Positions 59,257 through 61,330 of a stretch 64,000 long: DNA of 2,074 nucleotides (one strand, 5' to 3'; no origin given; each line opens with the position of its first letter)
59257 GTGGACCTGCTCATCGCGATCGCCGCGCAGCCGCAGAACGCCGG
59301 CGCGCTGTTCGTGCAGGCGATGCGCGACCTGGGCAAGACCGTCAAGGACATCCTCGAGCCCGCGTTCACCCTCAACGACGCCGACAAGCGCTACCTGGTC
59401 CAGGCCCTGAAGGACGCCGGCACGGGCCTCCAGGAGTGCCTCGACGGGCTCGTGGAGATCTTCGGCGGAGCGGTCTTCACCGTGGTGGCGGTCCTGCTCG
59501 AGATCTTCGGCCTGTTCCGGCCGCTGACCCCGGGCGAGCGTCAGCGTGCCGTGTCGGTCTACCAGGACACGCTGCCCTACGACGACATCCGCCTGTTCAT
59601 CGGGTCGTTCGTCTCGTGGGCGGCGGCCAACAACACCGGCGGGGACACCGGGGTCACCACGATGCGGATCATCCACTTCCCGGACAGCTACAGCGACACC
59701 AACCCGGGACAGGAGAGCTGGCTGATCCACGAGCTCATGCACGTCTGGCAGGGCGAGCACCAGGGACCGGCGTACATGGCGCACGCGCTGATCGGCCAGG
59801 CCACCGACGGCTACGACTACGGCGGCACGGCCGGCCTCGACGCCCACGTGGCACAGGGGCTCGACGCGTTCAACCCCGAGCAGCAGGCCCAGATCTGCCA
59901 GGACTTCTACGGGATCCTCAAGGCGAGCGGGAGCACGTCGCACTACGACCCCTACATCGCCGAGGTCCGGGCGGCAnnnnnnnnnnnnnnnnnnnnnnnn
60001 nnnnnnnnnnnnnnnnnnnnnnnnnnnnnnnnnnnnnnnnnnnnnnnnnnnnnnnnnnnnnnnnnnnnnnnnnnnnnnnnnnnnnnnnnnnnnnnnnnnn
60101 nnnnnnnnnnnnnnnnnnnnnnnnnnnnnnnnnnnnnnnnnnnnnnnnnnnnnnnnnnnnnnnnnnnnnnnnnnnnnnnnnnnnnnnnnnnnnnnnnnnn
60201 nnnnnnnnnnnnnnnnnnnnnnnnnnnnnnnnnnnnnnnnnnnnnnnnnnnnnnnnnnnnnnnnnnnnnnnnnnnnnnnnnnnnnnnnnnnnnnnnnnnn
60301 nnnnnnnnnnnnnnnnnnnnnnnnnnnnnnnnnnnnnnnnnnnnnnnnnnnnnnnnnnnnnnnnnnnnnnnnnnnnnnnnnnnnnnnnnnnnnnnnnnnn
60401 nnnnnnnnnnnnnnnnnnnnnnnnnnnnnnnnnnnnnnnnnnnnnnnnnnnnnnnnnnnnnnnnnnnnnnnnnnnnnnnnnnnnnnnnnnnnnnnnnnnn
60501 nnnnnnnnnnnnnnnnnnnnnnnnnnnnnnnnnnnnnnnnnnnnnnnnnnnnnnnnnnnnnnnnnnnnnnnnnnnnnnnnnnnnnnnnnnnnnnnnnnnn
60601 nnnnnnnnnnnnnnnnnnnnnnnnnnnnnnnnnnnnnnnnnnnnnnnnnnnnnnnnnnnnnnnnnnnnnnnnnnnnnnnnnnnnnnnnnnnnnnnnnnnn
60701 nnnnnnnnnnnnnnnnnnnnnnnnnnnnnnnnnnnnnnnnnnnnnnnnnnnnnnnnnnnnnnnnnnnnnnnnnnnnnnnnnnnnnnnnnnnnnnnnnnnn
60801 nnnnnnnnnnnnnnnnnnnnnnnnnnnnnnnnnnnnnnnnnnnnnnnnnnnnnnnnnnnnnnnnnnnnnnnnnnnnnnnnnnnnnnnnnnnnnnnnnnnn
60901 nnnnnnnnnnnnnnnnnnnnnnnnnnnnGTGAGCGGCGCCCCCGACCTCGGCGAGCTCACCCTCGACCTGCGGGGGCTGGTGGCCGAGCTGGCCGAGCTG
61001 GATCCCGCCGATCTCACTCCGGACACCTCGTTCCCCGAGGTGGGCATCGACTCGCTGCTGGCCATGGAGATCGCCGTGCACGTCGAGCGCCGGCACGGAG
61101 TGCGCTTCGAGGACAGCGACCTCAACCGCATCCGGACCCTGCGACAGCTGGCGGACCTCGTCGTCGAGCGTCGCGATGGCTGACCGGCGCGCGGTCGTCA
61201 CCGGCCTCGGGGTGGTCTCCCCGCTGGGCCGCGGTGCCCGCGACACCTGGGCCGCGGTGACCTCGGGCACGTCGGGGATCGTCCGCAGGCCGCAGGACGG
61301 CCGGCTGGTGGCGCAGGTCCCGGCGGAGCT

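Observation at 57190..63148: Translationally coupled 5-gene operon: 29-residue-repeat zincin protein, clan-CD-like peptidase, ACP, KS, half-KS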

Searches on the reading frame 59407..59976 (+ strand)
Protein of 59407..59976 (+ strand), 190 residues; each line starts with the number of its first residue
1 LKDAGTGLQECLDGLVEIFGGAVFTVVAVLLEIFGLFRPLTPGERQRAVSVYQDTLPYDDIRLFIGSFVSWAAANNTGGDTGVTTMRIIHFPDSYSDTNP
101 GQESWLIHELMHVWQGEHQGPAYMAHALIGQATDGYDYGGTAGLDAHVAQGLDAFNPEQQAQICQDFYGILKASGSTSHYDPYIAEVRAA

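Call 37: find_homologous_proteins(query=window:59407-59976:+)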
Query window:59407-59976:+ (190 aa): 118 proteins with E <= 0.001 among 327 candidates.
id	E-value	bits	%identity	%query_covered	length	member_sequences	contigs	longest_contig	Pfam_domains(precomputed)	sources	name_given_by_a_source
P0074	7.2e-100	351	81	100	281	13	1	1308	-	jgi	jgi:hypothetical protein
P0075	2.2e-82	294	69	100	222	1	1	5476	PF13699.12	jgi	jgi:hypothetical protein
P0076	7.0e-70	253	83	71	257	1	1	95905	-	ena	-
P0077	2.0e-67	245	59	100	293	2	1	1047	-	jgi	jgi:hypothetical protein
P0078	7.5e-56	207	72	69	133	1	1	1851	PF13699.12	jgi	jgi:hypothetical protein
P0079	7.3e-52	194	47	99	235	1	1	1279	-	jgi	jgi:hypothetical protein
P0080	8.7e-51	191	48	99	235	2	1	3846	-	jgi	jgi:hypothetical protein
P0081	6.5e-50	188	51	96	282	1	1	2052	-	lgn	-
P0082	2.2e-49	186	52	100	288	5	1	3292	-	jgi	jgi:hypothetical protein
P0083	9.9e-49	184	48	96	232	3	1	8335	-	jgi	jgi:hypothetical protein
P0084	3.5e-48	182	50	100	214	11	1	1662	-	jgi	jgi:hypothetical protein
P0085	3.7e-48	182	53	100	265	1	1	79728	-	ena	-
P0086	7.2e-48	181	50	100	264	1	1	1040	PF13699.12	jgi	jgi:hypothetical protein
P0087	4.1e-47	179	47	93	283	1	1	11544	PF13699.12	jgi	jgi:hypothetical protein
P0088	6.2e-47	178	44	97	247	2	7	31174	PF13699.12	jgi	jgi:hypothetical protein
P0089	8.6e-47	178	46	96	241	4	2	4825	PF13699.12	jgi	jgi:hypothetical protein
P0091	2.0e-46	176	50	100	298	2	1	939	PF13699.12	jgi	jgi:hypothetical protein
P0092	3.7e-46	176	45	98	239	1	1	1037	PF13699.12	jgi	jgi:hypothetical protein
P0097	8.2e-45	171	62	68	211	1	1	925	PF13699.12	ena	-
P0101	5.2e-40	156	43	96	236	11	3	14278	PF13699.12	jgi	jgi:hypothetical protein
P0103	1.9e-35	141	40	95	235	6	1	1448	PF13699.12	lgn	-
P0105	1.3e-31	128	61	57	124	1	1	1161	PF13699.12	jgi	jgi:hypothetical protein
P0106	3.4e-29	120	58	57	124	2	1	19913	PF13699.12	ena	-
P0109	3.3e-24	104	49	62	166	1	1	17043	PF13699.12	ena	-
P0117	2.5e-15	75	48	52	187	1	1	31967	PF13699.12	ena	-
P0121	1.4e-14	73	35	80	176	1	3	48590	-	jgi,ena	-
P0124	8.1e-14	70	33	81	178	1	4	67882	PF13699.12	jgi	jgi:hypothetical protein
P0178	1.2e-8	53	31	81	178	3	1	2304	PF13699.12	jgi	jgi:type VI secretion system secreted protein VgrG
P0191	3.7e-4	39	34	80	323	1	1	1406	PF13699.12,PF20573.5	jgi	jgi:hypothetical protein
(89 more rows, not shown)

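Call 51: search_solved_structures(query=A4, max_evalue=10, show_alignments=2)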
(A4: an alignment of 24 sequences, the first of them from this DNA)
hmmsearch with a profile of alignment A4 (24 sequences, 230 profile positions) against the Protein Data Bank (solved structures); distinct sequences matched with E-value up to 10: 2.
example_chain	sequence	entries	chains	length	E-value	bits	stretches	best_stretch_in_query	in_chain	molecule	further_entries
6h56_A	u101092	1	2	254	1.2e-22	83.7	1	56-225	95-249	Effector domain of Pseudomonas aeruginosa VgrG2b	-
9esh_R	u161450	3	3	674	0.91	12.1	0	57-85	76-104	Pre-mRNA-splicing factor cwf4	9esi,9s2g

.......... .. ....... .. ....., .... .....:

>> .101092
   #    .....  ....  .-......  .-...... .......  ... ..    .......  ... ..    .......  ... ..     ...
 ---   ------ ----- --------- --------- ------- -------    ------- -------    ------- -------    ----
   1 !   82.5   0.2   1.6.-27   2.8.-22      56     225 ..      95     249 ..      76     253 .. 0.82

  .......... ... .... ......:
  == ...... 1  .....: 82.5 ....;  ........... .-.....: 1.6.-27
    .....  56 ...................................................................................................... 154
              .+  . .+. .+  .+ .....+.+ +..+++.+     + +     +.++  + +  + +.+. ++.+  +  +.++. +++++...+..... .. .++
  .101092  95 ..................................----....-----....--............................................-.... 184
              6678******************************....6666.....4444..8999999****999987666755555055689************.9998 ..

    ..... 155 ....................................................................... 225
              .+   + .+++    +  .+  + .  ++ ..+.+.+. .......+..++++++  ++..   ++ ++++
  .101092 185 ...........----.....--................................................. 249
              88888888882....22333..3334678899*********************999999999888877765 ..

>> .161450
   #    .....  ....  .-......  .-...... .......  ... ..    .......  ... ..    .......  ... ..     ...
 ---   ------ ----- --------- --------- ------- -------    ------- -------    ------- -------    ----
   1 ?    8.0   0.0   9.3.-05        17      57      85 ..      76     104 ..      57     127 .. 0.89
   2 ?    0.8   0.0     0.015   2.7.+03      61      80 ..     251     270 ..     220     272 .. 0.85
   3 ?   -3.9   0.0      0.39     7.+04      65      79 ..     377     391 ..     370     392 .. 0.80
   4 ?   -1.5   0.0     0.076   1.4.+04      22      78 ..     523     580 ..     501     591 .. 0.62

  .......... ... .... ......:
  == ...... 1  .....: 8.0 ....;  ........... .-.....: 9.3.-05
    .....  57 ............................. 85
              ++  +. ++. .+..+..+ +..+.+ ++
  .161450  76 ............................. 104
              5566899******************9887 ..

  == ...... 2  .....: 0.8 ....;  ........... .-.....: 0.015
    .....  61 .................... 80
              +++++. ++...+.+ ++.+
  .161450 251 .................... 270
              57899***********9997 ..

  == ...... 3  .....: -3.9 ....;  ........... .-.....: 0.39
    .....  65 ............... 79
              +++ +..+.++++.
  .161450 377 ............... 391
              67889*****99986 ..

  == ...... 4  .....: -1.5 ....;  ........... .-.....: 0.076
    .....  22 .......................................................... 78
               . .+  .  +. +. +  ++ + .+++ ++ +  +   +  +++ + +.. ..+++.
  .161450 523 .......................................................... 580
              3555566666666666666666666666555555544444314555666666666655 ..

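Call 52: search_protein_families(library=pfam, alignment_id=A4, max_evalue=0.01)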
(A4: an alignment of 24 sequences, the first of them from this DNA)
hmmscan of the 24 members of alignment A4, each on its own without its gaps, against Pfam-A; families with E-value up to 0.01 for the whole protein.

A. member 1, seq(155 aa): 1 family
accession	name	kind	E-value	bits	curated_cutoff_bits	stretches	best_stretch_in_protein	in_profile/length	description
PF13699.11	eCIS_core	-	2.7e-05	24.7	22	1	37-83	30-77/79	eCIS core domain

B. families by the number of members that match (of 24 scanned): 5 families
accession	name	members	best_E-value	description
PF13699.11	eCIS_core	10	1.2e-06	eCIS core domain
PF20573.4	DUF6782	2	6.1e-05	Putative metallopeptidase family (DUF6782)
PF08325.16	WLM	1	0.0039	WLM domain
PF02128.21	Peptidase_M36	1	0.0052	Fungalysin metallopeptidase (M36)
PF05299.18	Peptidase_M61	1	0.0099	M61 glycyl aminopeptidase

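Call 94: find_encoding_contigs(protein=P0124, flank=8000, max_places=2)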
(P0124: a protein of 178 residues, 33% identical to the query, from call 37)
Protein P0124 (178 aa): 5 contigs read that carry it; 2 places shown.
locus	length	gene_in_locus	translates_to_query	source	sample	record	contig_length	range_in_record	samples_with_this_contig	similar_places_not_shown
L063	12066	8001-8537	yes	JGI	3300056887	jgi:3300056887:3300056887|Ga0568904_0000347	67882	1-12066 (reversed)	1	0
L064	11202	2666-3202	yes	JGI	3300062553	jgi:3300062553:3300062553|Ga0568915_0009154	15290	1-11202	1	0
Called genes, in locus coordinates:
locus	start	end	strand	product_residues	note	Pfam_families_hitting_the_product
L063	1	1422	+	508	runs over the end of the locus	PF00479:G6PD_N, PF02781:G6PD_C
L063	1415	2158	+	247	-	PF01182:Glucosamine_iso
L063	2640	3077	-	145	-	PF02790:COX2_TM (weak)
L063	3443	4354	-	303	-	PF03239:FTR1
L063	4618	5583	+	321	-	PF00005:ABC_tran, PF13304:AAA_21 (weak)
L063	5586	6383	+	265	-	PF01061:ABC2_membrane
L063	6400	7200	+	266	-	PF01061:ABC2_membrane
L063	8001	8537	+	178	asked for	PF13699:eCIS_core (faint)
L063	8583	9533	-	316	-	PF13793:Pribosyltran_N, PF00156:Pribosyltran, PF14572:Pribosyl_synth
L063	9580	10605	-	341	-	PF03308:MeaB, PF13191:AAA_16 (faint)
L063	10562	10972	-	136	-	PF02310:B12-binding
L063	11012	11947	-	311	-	PF00579:tRNA-synt_1b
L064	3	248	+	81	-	?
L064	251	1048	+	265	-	PF01061:ABC2_membrane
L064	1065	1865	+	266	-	PF01061:ABC2_membrane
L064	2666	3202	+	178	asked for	PF13699:eCIS_core (faint)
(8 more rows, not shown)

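Call 95: find_encoding_contigs(protein=P0121, flank=8000, max_places=2)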
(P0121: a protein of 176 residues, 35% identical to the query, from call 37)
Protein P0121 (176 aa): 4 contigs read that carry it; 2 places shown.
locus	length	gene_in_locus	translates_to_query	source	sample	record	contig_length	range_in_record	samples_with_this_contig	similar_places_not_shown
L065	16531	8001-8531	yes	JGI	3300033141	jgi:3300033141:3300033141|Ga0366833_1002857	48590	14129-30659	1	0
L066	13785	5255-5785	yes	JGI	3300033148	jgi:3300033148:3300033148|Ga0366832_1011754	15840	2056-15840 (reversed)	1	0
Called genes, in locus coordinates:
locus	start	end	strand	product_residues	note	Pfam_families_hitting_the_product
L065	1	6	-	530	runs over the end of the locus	PF12229:PG_binding_4, PF03734:YkuD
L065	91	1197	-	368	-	PF01555:N6_N4_Mtase, PF18755:RAMA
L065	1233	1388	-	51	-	-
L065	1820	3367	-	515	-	PF26550:Tricorn_2nd (faint), PF26549:Tricorn_N (weak)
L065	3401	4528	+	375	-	-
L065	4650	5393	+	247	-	PF02353:CMAS (weak), PF05175:MTS (weak), PF13489:Methyltransf_23, PF01209:Ubie_methyltran (weak), PF13847:Methyltransf_31, PF08241:Methyltransf_11, PF08242:Methyltransf_12, PF13649:Methyltransf_25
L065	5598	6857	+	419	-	PF02308:MgtC, PF13194:DUF4010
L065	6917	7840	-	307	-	PF03631:Virul_fac_BrkB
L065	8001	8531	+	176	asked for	-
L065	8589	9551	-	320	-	PF13793:Pribosyltran_N, PF00156:Pribosyltran, PF14572:Pribosyl_synth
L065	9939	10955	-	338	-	PF03308:MeaB, PF02492:cobW (faint)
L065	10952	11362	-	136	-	PF02310:B12-binding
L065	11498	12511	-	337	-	PF00579:tRNA-synt_1b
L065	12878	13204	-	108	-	PF00085:Thioredoxin, PF13899:Thioredoxin_7 (faint), PF13098:Thioredoxin_2, PF13905:Thioredoxin_8 (faint)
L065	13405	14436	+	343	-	PF01628:HrcA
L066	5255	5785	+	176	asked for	-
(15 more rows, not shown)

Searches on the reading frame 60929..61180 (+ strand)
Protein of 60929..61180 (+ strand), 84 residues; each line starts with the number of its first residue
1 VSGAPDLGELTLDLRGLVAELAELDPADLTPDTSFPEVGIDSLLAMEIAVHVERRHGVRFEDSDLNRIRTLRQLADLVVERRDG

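Call 8: search_protein_families(library=pfam, proteins=[window:60929-61180:+], max_evalue=0.1)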
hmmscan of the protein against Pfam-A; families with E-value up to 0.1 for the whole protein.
window:60929-61180:+ (84 aa): 3 families
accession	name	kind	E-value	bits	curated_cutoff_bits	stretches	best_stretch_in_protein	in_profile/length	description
PF00550.31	PP-binding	-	1.3e-17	64.2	20.8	1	14-78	3-67/67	Phosphopantetheine attachment site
PF23297.2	ACP_SdgA_C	-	0.029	14.9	27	1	18-65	19-66/95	Highly reducing polyketide synthase sdgA, C-terminal ACP domain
PF14573.12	PP-binding_2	-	0.057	14.1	32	1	41-82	47-88/96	Acyl-carrier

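Call 9: search_protein_families(library=ncbifam, proteins=[window:60929-61180:+], max_evalue=0.1)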
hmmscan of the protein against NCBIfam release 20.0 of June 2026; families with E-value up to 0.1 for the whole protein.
window:60929-61180:+ (84 aa): 18 families
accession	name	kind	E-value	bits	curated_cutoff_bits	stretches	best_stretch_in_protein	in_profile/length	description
NF040636.1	AcpM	exception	7.4e-10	38.7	146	1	13-76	9-73/93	meromycolate extension acyl carrier protein AcpM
NF002147.0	PRK00982.1-1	equivalog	1.7e-09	37.4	84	1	10-78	8-77/83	acyl carrier protein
NF002148.0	PRK00982.1-2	subfamily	4.7e-07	29.6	71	1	13-80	8-76/79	acyl carrier protein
NF003757.0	PRK05350.1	equivalog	1.6e-06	28.2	65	1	13-78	10-76/83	acyl carrier protein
TIGR00517.1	acyl_carrier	equivalog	5.2e-06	26.3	70.45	1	15-81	9-76/77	acyl carrier protein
NF002150.0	PRK00982.1-4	subfamily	1.4e-05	25.3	66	1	15-81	11-78/80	acyl carrier protein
NF058660.1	cispen_ACP_AmcB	equivalog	2.8e-05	24.2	80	1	25-81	19-78/80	cispentacin biosynthesis acyl carrier protein AmcB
NF006617.0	PRK09184.1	subfamily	3.1e-05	23.9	70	1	20-82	27-94/96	phosphopantetheine-binding protein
NF041183.1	Pks2_ls1_myc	equivalog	8.5e-05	19.5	2400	1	13-80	2017-2082/2086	sulfolipid-1 biosynthesis phthioceranic/hydroxyphthioceranic acid synthase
NF009104.0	PRK12449.1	equivalog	0.00043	20.2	70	1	28-82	24-79/80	acyl carrier protein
NF002149.0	PRK00982.1-3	equivalog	0.00047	20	106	1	15-80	9-75/78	acyl carrier protein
NF052616.1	ACP_for_OlsHI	equivalog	0.00071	19.9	130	1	23-82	19-81/83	ornithine lipid biosynthesis acyl carrier protein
NF002151.0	PRK00982.1-5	equivalog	0.0012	18.9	92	1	15-77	9-72/78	acyl carrier protein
NF005079.0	PRK06508.1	equivalog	0.0031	17.9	83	1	16-60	10-55/93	acyl carrier protein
NF045894.1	PKS_plus_SDR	equivalog_domain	0.0052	14.4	1740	1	15-76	1445-1507/1515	type I polyketide synthase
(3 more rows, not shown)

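Call 26: search_protein_families(library=padloc, proteins=[window:60929-61180:+], max_evalue=0.1)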
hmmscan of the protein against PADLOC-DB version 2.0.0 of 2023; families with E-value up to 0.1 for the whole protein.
window:60929-61180:+ (84 aa): 0 families
